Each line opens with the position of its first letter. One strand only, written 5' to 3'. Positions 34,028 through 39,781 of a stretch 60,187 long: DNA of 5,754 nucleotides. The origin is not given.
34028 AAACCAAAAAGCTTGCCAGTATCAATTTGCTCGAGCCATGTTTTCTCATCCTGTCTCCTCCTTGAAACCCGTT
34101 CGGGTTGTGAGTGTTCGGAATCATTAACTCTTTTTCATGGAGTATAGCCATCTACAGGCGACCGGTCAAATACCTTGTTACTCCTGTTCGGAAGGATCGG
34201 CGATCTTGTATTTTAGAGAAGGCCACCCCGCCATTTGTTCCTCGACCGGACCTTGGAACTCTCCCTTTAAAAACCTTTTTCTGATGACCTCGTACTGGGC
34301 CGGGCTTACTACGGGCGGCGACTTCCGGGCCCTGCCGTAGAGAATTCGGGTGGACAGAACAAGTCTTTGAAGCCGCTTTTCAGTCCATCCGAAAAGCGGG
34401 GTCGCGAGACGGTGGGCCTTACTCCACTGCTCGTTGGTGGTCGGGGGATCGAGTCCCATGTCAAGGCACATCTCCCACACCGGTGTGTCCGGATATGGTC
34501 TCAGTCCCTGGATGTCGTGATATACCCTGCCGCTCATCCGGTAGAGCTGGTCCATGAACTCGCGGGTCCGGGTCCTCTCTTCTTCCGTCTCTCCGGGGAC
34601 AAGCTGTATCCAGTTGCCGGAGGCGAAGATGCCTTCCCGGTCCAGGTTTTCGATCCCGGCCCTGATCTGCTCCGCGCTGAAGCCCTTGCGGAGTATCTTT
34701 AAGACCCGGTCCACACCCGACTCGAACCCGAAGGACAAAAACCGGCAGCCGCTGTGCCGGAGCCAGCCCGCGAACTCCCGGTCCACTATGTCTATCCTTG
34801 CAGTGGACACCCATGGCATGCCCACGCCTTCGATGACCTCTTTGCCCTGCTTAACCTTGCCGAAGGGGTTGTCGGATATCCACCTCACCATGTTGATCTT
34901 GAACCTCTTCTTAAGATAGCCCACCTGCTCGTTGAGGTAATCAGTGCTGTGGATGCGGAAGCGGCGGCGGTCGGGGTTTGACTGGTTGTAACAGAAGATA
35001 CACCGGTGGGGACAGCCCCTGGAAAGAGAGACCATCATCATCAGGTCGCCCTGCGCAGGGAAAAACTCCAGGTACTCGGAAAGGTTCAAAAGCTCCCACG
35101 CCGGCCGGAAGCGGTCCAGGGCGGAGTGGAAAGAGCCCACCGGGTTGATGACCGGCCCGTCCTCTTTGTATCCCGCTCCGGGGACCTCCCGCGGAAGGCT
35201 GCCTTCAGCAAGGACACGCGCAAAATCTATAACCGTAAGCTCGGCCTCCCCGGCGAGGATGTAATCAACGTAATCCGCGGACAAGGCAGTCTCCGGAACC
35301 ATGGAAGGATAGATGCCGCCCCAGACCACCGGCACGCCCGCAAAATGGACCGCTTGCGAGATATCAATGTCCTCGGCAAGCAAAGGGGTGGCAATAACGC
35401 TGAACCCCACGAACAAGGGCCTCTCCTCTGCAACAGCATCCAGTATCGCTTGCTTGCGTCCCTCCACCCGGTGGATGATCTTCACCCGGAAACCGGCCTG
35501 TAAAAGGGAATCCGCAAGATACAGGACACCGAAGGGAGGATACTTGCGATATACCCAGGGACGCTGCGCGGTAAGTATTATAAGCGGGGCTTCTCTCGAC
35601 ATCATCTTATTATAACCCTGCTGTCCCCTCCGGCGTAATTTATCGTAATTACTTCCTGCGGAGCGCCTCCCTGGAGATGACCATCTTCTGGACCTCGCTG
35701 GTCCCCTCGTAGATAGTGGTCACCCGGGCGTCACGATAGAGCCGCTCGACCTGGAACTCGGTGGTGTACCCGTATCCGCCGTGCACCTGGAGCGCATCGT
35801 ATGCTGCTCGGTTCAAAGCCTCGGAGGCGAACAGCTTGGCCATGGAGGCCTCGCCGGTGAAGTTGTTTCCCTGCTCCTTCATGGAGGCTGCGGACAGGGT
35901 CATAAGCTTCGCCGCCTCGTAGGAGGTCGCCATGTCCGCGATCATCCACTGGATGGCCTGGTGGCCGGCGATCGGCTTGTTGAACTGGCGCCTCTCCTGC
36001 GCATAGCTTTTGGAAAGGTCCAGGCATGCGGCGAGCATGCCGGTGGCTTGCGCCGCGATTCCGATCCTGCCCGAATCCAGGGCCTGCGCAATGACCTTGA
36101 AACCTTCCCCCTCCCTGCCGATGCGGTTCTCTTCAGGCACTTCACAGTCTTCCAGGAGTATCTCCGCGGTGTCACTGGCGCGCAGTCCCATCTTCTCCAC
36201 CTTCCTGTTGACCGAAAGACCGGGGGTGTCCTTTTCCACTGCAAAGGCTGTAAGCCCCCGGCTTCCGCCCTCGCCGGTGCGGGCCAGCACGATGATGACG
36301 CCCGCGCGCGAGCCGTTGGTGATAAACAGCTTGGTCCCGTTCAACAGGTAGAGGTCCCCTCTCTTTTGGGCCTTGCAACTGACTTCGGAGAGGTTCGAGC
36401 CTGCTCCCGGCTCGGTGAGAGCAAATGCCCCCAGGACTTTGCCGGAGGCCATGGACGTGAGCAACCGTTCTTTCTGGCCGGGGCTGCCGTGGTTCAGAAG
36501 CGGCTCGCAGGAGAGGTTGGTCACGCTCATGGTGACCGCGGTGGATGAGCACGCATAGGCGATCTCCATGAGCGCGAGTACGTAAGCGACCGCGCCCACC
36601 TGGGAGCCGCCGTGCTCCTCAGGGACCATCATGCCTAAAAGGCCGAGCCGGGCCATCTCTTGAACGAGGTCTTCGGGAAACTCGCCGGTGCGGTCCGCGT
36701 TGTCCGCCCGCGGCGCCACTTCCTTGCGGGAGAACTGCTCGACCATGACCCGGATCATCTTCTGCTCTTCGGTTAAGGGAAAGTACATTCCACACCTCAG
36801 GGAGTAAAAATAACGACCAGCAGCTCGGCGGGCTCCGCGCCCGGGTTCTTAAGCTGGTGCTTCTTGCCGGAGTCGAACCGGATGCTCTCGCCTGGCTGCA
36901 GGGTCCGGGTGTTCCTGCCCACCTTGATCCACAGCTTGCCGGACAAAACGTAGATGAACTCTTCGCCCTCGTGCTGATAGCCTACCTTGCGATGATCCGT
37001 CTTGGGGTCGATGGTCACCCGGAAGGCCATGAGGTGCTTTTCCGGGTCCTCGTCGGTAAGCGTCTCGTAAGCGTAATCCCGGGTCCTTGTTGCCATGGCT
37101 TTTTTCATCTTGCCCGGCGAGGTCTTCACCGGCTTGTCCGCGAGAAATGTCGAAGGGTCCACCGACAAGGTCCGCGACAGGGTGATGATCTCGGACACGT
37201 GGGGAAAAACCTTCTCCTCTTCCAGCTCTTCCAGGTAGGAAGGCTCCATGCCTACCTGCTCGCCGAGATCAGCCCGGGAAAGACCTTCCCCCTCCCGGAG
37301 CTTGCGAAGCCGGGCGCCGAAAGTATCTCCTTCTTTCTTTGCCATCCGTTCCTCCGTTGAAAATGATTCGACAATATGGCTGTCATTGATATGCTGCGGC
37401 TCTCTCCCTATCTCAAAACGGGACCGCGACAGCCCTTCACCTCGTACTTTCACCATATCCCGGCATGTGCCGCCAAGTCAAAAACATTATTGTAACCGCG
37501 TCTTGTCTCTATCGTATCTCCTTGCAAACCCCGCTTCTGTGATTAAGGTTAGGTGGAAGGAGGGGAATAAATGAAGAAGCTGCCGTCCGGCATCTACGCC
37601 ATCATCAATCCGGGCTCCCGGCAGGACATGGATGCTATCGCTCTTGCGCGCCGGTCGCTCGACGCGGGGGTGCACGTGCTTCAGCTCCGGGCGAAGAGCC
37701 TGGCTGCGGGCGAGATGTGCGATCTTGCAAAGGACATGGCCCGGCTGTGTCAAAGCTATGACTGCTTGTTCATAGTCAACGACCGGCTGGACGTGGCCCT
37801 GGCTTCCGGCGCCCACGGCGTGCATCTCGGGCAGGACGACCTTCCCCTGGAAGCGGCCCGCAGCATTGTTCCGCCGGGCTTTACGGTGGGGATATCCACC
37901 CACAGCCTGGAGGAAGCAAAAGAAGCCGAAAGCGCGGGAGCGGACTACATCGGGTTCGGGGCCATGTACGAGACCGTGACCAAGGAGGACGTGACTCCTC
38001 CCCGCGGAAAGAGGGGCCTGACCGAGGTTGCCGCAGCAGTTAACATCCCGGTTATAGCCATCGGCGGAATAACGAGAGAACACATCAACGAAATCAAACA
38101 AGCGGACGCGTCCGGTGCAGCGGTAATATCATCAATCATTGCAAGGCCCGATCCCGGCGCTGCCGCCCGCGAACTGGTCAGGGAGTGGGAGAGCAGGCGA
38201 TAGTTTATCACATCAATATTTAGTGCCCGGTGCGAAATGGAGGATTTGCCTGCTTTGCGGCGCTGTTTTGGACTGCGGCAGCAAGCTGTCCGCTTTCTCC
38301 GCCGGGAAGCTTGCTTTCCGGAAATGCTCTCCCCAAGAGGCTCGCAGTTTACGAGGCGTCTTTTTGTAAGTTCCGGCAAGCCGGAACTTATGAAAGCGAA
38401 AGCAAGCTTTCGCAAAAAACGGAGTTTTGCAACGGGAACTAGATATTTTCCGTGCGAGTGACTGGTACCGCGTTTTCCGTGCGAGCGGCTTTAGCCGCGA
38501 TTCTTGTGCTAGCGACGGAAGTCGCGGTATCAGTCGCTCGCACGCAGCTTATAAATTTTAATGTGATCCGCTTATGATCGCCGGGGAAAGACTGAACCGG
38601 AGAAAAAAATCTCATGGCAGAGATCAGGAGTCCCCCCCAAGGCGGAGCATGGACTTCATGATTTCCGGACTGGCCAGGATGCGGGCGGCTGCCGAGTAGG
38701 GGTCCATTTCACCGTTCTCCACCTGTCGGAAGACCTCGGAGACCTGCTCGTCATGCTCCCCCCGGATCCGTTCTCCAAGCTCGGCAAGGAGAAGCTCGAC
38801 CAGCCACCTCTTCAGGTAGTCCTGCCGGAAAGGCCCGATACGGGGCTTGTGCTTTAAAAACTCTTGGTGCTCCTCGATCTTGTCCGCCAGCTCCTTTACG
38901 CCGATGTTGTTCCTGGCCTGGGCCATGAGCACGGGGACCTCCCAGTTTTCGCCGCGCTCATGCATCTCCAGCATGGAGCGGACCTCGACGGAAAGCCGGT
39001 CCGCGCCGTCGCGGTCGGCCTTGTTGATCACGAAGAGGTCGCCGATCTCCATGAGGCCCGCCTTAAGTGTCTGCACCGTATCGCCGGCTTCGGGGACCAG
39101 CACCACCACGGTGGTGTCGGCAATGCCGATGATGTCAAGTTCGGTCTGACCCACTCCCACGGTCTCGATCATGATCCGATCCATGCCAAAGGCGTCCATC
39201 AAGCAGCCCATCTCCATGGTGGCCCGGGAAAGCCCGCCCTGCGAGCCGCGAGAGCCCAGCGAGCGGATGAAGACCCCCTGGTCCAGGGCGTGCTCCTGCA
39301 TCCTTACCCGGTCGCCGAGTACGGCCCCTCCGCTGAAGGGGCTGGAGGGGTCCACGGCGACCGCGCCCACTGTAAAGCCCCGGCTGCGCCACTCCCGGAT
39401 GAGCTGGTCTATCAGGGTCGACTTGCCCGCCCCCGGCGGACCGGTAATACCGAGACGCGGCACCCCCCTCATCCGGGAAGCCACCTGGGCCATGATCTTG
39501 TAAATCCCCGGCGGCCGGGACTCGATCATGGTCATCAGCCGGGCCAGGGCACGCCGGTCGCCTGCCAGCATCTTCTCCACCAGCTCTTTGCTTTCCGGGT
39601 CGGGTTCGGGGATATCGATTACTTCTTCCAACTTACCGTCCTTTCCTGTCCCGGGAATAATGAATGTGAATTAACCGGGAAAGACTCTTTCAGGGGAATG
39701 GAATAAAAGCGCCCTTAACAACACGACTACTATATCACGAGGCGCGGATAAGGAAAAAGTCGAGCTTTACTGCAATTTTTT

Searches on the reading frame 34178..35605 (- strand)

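Call 9: search_protein_families(library=pfam, proteins=[window:34178-35605:-], max_evalue=0.001)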
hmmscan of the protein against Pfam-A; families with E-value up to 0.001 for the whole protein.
window:34178-35605:- (475 aa): 2 families
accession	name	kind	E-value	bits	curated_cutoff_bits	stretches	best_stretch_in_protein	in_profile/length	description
PF04055.27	Radical_SAM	-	4.4e-18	66.4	29.5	1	192-350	1-165/166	Radical SAM superfamily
PF02310.24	B12-binding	-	3.3e-14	53.2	32.1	1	21-125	11-117/121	B12 binding domain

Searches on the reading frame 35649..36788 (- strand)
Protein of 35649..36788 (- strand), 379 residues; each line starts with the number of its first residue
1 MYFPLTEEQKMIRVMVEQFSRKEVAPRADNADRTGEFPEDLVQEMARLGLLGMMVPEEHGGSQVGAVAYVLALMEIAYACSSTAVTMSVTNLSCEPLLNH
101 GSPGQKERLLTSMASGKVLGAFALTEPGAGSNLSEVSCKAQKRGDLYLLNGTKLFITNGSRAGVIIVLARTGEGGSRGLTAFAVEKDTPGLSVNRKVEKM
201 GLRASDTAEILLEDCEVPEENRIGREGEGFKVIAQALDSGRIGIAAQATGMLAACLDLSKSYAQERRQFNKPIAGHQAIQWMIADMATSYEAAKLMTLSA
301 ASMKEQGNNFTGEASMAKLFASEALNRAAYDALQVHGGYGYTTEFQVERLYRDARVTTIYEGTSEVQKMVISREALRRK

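Call 8: search_protein_families(library=pfam, proteins=[window:35649-36788:-], max_evalue=0.001)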
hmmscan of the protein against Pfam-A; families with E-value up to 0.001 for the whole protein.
window:35649-36788:- (379 aa): 5 families
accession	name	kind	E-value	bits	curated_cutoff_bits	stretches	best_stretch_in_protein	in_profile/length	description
PF00441.29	Acyl-CoA_dh_1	-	3.7e-52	176.9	22.4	1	227-375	1-149/150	Acyl-CoA dehydrogenase, C-terminal domain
PF02771.21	Acyl-CoA_dh_N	-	2.1e-36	125.2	22.9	1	6-117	1-113/113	Acyl-CoA dehydrogenase, N-terminal domain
PF02770.24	Acyl-CoA_dh_M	-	1.5e-24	86.4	33.3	1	121-215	1-97/97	Acyl-CoA dehydrogenase, middle domain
PF08028.16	Acyl-CoA_dh_2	-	2.3e-21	76.9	22.7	1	242-364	1-133/134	Acyl-CoA dehydrogenase, C-terminal domain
PF22924.1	ACOX_C_alpha1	-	2.9e-06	27.6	27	1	273-368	62-161/169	Acyl-CoA oxidase, C-alpha1 domain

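Call 45: search_protein_families(library=ncbifam, proteins=[window:35649-36788:-], max_evalue=0.00001)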
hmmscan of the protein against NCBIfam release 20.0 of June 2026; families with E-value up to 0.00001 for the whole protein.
window:35649-36788:- (379 aa): 23 families
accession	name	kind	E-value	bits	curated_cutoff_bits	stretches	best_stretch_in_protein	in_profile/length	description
NF042972.1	AcrlCoAredClosAcrC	equivalog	6.8e-132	439.7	640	1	1-376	1-377/378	acryloyl-CoA reductase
NF043006.1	CyhCrbnylCoADH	equivalog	4.9e-100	335.2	650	1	6-376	5-376/380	cyclohexane-1-carbonyl-CoA dehydrogenase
NF045552.1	GlutCoADH_Des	equivalog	9.4e-92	308.1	470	1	1-376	1-380/387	glutaryl-CoA dehydrogenase Acd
NF058590.1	AcCoDHFadEBacil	equivalog_domain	2.1e-86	290.7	600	1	5-378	21-413/586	acyl-CoA dehydrogenase FadE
NF042439.1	SulpropCoADesulf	equivalog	2.3e-79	266.9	600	1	16-379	4-374/379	3-sulfinopropanoyl-CoA desulfinase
NF045652.1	ProlPCPDhRedW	equivalog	6.6e-78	262.1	650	1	8-374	3-372/376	L-prolyl-[peptidyl-carrier protein] dehydrogenase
NF053553.1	prodigi_MBC_PigA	equivalog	8.6e-70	235.8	500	1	1-374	1-378/381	prodigiosin MBC biosynthesis dehydrogenase PigA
NF008997.0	PRK12341.1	equivalog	4.1e-69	233.5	537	1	1-377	1-378/382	acyl-CoA dehydrogenase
NF002885.1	PRK03354.1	equivalog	2.6e-66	224.2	540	1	1-378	1-376/378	crotonobetainyl-CoA dehydrogenase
TIGR03207.1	cyc_hxne_CoA_dh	equivalog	9.7e-63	212.1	575.35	1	5-375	1-371/372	cyclohexanecarboxyl-CoA dehydrogenase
NF052270.1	Staph_DH_FadE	equivalog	9e-54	182.7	600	1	12-374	28-392/400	acyl-CoA dehydrogenase FadE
NF049984.1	Rv1679_FadE16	equivalog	3e-44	151.8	600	1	26-366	14-356/371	Rv1679 family acyl-CoA dehydrogenase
TIGR03203.1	pimD_small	equivalog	4.8e-35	121.4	652.7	1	3-359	2-358/378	pimeloyl-CoA dehydrogenase small subunit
NF007000.1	PRK09463.1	subfamily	1.3e-32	113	600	1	30-362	67-421/726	acyl-CoA dehydrogenase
NF009586.0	PRK13026.1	subfamily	2.3e-25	89.1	608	1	26-341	98-433/777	acyl-CoA dehydrogenase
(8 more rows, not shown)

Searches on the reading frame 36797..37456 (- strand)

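Call 8: search_protein_families(library=pfam, proteins=[window:36797-37456:-], max_evalue=0.001)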
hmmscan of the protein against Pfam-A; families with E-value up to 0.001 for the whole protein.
window:36797-37456:- (219 aa): 6 families
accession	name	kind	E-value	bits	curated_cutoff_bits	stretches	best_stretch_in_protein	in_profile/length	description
PF07883.17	Cupin_2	-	1e-17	64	27.2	1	146-215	2-69/70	Cupin domain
PF13560.12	HTH_31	-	3.5e-10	40.5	27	1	46-102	2-59/64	Helix-turn-helix domain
PF12844.13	HTH_19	-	6.9e-08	32.7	30.2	1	47-106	1-60/64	Helix-turn-helix domain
PF01381.28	HTH_3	-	6.1e-05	23.4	23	1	50-102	1-53/55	Helix-turn-helix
PF01050.24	MannoseP_isomer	-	6.5e-05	23.5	23.6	1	143-215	29-100/116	Mannose-6-phosphate isomerase C-terminal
PF13413.12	HTH_25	-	0.00015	22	24.6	1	49-82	1-34/62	Helix-turn-helix domain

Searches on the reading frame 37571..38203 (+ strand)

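Call 41: search_protein_families(library=pfam, proteins=[window:37571-38203:+], max_evalue=0.01)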
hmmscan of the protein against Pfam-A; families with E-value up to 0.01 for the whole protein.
window:37571-38203:+ (210 aa): 4 families
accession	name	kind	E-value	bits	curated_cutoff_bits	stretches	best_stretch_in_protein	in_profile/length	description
PF02581.23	TMP-TENI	-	2.4e-61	206.7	27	1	8-189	1-180/180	Thiamine monophosphate synthase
PF03060.21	NMO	-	1.2e-05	25.3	28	1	44-190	75-226/331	Nitronate monooxygenase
PF01729.25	QRPTase_C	-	0.0021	18.2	23.1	1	76-179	53-148/169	Quinolinate phosphoribosyl transferase, C-terminal domain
PF00977.27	His_biosynth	-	0.003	17.5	23.6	0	150-189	182-221/228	Histidine biosynthesis protein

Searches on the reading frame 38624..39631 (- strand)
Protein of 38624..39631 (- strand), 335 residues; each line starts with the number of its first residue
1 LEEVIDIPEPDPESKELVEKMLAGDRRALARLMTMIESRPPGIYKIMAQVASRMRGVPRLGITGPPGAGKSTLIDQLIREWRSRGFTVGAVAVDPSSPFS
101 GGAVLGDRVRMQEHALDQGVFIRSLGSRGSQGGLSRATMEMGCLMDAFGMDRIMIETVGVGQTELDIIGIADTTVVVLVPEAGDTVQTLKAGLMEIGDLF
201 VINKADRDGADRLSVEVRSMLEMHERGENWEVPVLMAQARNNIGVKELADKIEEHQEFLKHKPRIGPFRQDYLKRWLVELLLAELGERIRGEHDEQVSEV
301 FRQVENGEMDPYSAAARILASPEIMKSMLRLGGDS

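Call 8: search_protein_families(library=pfam, proteins=[window:38624-39631:-], max_evalue=0.001)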
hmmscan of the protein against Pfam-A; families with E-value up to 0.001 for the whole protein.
window:38624-39631:- (335 aa): 9 families
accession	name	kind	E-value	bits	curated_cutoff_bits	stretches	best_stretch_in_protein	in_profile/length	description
PF03308.22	MeaB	-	2.7e-84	282.8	23.1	1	29-291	1-270/273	Methylmalonyl Co-A mutase-associated GTPase MeaB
PF02492.25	cobW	-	1.9e-06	28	20.7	1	60-217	3-165/180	CobW/HypB/UreG, nucleotide-binding domain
PF00009.33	GTP_EFTU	-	5.5e-06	26.5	26.5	0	191-255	117-185/188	Elongation factor Tu GTP binding domain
PF03266.21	NTPase_1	-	1.7e-05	25.2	23.9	1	60-92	2-34/168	NTPase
PF03193.22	RsgA_GTPase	-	7.9e-05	23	30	0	60-80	109-129/174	RsgA GTPase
PF13604.12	AAA_30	-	0.00028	21.1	27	1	61-93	22-54/191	AAA domain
PF20720.3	nSTAND3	-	0.00046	20.4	27.2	1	62-89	22-49/155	Novel STAND NTPase 3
PF13555.12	AAA_29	-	0.00064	19.9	27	0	59-77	24-42/61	P-loop containing region of AAA domain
PF13191.12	AAA_16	-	0.00072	20.5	32.6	0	55-89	21-56/167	AAA ATPase domain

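Call 45: search_protein_families(library=ncbifam, proteins=[window:38624-39631:-], max_evalue=0.00001)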
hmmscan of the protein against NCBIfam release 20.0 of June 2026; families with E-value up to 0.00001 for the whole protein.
window:38624-39631:- (335 aa): 4 families
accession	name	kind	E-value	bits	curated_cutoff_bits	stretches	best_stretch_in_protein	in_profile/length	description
TIGR00750.1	lao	equivalog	3.7e-99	331.6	240.75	1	24-319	1-299/300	methylmalonyl Co-A mutase-associated GTPase MeaB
NF006958.0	PRK09435.1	equivalog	5.6e-72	242.5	329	1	12-321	8-327/333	methylmalonyl Co-A mutase-associated GTPase MeaB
NF045497.1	IsobCoAmut_IcmF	equivalog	6.9e-39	133.4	1500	1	5-252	133-391/1076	fused isobutyryl-CoA mutase/GTPase IcmF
TIGR00073.1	hypB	equivalog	1.7e-06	27.7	121.2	0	150-256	111-214/217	hydrogenase nickel incorporation protein HypB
